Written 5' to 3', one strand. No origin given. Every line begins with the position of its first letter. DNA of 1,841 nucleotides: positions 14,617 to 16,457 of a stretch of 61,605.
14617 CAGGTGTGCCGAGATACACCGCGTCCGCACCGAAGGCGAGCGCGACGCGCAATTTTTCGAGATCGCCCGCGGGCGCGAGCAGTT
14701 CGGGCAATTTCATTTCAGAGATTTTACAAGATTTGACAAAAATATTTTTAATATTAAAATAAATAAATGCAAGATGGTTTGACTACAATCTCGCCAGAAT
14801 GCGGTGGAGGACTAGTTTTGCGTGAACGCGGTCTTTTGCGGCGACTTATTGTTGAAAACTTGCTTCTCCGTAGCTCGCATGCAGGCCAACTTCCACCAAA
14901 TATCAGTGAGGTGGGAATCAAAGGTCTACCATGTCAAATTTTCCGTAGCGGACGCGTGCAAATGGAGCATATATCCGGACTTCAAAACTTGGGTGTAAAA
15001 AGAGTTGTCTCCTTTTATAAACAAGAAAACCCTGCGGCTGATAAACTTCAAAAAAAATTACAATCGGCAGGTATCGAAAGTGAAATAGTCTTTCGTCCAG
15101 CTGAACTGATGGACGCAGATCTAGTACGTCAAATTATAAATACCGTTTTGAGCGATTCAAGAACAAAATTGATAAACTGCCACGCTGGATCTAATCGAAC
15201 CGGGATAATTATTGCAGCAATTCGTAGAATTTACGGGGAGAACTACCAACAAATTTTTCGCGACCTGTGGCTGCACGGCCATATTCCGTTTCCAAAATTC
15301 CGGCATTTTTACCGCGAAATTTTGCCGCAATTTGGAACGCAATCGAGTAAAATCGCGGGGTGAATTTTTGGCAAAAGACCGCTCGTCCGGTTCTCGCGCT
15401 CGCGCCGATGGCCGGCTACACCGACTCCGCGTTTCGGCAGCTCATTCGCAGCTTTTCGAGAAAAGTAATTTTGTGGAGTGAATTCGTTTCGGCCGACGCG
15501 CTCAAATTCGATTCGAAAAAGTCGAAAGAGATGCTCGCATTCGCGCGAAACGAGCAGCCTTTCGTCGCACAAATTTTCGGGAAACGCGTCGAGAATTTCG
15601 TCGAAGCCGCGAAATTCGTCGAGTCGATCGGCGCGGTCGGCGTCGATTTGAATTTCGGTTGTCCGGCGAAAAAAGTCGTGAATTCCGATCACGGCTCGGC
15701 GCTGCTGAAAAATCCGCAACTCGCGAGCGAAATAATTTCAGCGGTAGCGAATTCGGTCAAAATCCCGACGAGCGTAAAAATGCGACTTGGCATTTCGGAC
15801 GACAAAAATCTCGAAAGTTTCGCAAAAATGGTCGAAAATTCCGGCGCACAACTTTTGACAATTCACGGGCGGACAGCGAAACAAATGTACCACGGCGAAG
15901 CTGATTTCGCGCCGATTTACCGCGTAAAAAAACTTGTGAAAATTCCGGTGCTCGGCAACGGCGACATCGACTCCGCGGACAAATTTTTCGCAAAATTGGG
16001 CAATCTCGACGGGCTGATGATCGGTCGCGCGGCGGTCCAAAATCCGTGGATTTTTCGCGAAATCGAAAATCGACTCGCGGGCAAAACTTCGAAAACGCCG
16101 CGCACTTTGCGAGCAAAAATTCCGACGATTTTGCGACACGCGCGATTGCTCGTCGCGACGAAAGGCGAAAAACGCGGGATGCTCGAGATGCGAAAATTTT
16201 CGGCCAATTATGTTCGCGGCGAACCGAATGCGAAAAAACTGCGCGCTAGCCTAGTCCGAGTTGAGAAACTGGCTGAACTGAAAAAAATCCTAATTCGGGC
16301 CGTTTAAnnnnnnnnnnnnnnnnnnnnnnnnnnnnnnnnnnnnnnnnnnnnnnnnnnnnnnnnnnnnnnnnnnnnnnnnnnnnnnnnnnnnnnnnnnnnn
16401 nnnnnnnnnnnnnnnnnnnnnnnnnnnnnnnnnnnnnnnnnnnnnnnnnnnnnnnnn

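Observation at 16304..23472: Cyclic-nucleotide module wired to the type IV pilus retraction ATPase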

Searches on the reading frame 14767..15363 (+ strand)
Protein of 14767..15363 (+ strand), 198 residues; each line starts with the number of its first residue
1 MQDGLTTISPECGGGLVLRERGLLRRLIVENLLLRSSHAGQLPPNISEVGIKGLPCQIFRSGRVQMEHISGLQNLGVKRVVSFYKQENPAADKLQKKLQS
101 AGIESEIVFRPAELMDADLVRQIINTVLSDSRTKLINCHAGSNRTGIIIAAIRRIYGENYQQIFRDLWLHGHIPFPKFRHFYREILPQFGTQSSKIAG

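Call 3: search_protein_families(library=pfam, proteins=[window:14767-15363:+], max_evalue=0.01)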
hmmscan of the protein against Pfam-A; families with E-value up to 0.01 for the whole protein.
window:14767-15363:+ (198 aa): 5 families
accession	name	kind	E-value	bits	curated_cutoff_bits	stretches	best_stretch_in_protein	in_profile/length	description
PF03162.18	Y_phosphatase2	-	3.9e-07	30.3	27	1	57-164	13-124/165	Tyrosine phosphatase family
PF13350.11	Y_phosphatase3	-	8.2e-07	29.7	22.2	1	117-166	115-163/240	Tyrosine phosphatase family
PF22785.1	Tc-R-P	-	0.0016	19.4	27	1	72-152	19-100/106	Polymorphic toxin system, DSP-PTPase phosphatase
PF22784.1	PTP-SAK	-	0.0017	18.9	27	1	63-157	18-113/153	Swiss Army Knife protein, DSP-PTPase phosphatase domain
PF00782.25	DSPc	-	0.0018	18.6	33.5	1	71-151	13-93/133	Dual specificity phosphatase, catalytic domain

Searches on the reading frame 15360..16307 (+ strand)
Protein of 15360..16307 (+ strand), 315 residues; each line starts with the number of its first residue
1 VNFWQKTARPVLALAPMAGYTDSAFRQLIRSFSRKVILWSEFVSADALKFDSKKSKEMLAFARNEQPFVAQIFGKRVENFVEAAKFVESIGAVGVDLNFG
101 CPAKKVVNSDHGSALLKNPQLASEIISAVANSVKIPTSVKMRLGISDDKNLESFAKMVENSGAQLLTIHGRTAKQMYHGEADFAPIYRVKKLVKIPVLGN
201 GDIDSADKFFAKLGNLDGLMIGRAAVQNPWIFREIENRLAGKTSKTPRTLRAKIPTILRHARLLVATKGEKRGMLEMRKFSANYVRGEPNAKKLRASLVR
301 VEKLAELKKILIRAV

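Call 3: search_protein_families(library=pfam, proteins=[window:15360-16307:+], max_evalue=0.01)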
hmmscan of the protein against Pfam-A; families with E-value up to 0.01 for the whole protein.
window:15360-16307:+ (315 aa): 2 families
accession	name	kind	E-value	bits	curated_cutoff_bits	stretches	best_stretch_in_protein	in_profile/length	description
PF01207.24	Dus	-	6.7e-82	275.5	20.4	1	14-309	2-300/311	Dihydrouridine synthase (Dus)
PF01180.27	DHO_dh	-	0.00049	19.8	27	0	64-162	93-185/291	Dihydroorotate dehydrogenase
